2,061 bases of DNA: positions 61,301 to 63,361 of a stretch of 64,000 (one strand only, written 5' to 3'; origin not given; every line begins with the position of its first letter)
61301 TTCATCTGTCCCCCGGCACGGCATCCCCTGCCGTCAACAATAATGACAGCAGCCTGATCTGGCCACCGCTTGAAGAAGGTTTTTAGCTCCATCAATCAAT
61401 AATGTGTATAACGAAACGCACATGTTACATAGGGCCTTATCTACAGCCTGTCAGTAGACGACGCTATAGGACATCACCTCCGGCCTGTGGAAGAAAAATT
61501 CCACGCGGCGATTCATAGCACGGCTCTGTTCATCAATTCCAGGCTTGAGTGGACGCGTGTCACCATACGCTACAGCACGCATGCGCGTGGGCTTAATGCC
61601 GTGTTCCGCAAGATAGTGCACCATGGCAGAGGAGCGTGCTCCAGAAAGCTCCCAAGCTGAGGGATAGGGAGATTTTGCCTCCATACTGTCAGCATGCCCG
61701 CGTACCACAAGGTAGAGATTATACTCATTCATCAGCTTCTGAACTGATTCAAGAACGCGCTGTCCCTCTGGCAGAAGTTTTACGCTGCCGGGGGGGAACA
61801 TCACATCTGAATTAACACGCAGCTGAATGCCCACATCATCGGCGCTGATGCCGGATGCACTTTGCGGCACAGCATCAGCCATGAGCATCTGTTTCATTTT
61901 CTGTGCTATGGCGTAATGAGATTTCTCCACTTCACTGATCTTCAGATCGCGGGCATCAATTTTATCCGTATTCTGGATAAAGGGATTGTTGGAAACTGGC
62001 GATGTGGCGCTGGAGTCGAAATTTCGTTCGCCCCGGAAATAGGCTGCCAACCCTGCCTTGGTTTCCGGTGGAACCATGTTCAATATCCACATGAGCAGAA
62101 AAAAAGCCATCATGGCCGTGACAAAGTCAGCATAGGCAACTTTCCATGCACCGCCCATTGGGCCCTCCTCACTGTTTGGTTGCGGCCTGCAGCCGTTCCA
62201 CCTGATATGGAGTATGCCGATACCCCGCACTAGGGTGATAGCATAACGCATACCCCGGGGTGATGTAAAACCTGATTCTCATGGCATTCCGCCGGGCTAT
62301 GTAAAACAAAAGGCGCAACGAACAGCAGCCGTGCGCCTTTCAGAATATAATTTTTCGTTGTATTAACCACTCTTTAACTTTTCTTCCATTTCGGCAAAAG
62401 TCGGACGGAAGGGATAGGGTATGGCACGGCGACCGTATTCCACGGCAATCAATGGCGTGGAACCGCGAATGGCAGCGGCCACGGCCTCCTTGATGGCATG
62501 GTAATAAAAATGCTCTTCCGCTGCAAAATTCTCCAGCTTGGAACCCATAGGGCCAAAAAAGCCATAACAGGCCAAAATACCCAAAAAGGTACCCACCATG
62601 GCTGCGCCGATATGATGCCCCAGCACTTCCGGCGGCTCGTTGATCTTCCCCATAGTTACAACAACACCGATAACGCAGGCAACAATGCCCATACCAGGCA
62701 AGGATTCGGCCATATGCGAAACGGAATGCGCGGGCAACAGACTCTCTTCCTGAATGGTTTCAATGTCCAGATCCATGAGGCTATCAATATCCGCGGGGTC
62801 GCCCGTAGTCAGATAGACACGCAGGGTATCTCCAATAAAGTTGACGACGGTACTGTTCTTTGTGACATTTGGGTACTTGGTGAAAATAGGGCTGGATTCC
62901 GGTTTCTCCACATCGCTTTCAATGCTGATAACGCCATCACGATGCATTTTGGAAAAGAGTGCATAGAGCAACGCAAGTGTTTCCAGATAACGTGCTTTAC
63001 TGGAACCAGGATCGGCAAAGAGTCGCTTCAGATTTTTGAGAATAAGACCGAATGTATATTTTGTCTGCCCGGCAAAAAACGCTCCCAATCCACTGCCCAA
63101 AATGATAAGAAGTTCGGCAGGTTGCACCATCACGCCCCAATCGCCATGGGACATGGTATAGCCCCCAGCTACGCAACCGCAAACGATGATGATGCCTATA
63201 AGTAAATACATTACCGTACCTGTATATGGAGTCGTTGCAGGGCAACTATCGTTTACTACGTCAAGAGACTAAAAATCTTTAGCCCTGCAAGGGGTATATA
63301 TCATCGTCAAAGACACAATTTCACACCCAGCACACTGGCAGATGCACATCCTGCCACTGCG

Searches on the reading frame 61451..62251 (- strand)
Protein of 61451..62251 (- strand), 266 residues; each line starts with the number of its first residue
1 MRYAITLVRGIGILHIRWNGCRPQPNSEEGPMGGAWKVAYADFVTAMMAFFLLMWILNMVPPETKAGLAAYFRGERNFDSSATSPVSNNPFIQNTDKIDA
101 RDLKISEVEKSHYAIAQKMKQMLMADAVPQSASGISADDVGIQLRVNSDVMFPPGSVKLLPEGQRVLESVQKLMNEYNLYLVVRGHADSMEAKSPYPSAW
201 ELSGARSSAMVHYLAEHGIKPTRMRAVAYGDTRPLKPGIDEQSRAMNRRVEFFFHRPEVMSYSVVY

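Call 56: search_protein_families(library=pfam, proteins=[window:61451-62251:-], max_evalue=0.0001)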
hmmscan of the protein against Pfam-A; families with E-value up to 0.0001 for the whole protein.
window:61451-62251:- (266 aa): 2 families
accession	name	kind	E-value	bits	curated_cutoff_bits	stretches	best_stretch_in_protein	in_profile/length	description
PF13677.11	MotB_plug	-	4.6e-16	58.6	24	1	26-74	8-56/58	Membrane MotB of proton-channel complex MotA/MotB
PF00691.25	OmpA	-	7.6e-15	55.5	27.2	1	151-248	1-98/98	OmpA family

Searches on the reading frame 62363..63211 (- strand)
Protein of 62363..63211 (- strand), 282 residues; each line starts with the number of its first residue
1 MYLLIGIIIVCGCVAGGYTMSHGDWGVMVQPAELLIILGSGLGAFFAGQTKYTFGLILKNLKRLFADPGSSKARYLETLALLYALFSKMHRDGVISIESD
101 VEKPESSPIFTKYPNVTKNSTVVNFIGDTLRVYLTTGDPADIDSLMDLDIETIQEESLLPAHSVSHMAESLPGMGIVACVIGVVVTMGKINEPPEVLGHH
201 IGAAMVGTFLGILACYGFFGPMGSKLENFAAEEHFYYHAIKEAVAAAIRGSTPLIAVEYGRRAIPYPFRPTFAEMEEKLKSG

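Call 56: search_protein_families(library=pfam, proteins=[window:62363-63211:-], max_evalue=0.0001)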
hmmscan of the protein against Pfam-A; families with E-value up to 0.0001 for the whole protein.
window:62363-63211:- (282 aa): 2 families
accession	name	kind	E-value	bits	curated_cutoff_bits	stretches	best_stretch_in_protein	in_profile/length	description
PF20560.3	MotA_N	-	2.1e-25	89.2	27.3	1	4-93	1-91/91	Motility protein A N-terminal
PF01618.21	MotA_ExbB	-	1.7e-08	34.7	22.9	1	135-232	20-120/127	MotA/TolQ/ExbB proton channel family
